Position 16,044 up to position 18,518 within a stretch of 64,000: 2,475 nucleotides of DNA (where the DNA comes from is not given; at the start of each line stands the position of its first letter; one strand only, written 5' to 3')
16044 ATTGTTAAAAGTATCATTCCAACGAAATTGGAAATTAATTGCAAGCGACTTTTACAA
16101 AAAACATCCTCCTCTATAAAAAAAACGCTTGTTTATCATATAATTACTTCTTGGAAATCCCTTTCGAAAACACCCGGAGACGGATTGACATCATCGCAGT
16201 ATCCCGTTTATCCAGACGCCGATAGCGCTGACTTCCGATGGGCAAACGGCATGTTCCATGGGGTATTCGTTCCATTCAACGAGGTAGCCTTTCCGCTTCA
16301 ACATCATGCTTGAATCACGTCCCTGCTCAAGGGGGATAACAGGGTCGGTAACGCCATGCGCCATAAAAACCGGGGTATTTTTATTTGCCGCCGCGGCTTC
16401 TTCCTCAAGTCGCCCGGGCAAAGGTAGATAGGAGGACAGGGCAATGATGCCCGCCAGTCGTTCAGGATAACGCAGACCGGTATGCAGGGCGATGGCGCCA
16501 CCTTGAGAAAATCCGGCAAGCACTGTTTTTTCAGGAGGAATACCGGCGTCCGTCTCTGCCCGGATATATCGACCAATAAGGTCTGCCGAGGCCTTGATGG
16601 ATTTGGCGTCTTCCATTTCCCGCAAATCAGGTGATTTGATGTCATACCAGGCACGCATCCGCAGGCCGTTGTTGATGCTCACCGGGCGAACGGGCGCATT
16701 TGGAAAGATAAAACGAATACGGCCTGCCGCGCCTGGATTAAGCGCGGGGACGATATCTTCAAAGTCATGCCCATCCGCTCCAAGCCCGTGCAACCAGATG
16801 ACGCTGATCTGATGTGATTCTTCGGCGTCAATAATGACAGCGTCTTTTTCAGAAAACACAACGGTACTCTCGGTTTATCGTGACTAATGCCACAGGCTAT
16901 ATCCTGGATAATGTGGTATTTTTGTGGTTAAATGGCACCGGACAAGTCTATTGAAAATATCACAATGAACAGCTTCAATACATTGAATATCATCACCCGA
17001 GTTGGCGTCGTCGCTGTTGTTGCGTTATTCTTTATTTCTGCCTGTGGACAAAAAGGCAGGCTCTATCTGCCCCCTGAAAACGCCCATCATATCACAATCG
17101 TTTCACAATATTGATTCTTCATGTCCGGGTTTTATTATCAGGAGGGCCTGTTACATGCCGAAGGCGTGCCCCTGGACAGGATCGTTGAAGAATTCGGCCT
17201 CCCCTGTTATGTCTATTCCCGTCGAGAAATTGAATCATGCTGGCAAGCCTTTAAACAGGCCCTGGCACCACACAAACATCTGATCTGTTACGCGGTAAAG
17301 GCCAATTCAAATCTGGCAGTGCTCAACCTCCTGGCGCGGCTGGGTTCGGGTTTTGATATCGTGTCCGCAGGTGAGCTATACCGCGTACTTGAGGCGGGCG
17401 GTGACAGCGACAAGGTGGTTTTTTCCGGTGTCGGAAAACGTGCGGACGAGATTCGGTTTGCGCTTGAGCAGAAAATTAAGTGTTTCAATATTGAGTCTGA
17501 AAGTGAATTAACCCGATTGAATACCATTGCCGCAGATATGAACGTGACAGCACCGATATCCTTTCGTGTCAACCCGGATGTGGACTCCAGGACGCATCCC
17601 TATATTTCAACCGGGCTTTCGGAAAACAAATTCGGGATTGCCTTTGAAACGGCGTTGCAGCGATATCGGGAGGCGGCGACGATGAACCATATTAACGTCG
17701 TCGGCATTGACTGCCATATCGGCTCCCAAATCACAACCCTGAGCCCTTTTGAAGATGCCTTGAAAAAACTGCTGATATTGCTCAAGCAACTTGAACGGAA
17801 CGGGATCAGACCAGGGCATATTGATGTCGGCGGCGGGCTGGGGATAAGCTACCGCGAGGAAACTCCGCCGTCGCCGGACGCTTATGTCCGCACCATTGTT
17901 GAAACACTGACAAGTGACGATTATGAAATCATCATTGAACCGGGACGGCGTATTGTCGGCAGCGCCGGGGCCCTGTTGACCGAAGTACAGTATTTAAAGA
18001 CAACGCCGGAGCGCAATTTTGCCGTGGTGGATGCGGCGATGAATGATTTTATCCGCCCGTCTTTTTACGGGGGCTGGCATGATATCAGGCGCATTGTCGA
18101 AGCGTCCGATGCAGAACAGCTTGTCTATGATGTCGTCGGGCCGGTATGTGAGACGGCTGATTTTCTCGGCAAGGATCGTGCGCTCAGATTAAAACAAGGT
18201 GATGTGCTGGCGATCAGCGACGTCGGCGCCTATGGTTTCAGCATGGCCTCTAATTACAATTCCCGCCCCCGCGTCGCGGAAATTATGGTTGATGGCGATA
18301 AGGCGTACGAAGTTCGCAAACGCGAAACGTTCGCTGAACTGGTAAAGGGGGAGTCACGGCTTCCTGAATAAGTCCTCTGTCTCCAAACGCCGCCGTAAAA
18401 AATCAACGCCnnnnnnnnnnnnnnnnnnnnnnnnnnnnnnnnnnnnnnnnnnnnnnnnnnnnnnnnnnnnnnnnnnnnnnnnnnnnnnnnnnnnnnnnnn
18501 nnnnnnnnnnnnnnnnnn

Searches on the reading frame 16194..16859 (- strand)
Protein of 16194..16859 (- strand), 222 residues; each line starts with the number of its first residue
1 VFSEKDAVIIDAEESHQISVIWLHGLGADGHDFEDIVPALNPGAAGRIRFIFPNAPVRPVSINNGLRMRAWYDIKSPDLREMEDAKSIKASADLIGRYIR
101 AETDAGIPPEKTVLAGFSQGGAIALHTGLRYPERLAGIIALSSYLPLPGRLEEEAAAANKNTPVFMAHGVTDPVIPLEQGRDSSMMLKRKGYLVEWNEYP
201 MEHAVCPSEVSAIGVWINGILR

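Call 51: search_protein_families(library=pfam, proteins=[window:16194-16859:-], max_evalue=0.000001)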
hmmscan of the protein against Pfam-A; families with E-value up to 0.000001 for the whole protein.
window:16194-16859:- (222 aa): 4 families
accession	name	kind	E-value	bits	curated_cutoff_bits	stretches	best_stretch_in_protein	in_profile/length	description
PF02230.22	Abhydrolase_2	-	6.3e-51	173.7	23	1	6-217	3-213/217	Phospholipase/Carboxylesterase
PF00561.26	Abhydrolase_1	-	7.4e-09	36.1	25.8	1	20-166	3-123/245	alpha/beta hydrolase fold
PF03959.19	FSH1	-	1.2e-07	32.1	21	1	17-205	4-201/211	Serine hydrolase (FSH1)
PF12697.13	Abhydrolase_6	-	7.6e-07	30.4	26.3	1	20-155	1-101/217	Alpha/beta hydrolase family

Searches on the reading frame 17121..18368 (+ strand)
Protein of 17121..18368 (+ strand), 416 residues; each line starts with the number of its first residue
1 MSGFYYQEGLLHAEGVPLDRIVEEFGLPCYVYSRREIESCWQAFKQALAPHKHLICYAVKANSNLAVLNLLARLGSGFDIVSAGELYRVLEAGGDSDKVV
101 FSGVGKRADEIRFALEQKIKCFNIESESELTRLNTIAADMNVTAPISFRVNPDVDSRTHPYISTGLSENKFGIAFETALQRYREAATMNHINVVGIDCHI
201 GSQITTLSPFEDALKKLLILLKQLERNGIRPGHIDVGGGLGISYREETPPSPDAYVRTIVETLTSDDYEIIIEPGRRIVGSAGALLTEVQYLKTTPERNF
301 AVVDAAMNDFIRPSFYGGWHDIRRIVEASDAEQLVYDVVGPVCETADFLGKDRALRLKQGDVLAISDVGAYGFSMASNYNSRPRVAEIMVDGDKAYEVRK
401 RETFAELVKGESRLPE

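Call 51: search_protein_families(library=pfam, proteins=[window:17121-18368:+], max_evalue=0.000001)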
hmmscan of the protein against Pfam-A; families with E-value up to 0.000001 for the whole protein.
window:17121-18368:+ (416 aa): 2 families
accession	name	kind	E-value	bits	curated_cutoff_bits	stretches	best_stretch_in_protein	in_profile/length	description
PF02784.22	Orn_Arg_deC_N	-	3.8e-71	239.8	23.4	1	35-279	2-246/247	Pyridoxal-dependent decarboxylase, pyridoxal binding domain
PF00278.28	Orn_DAP_Arg_deC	-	1.4e-24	86.6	23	1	29-369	1-95/95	Pyridoxal-dependent decarboxylase, C-terminal sheet domain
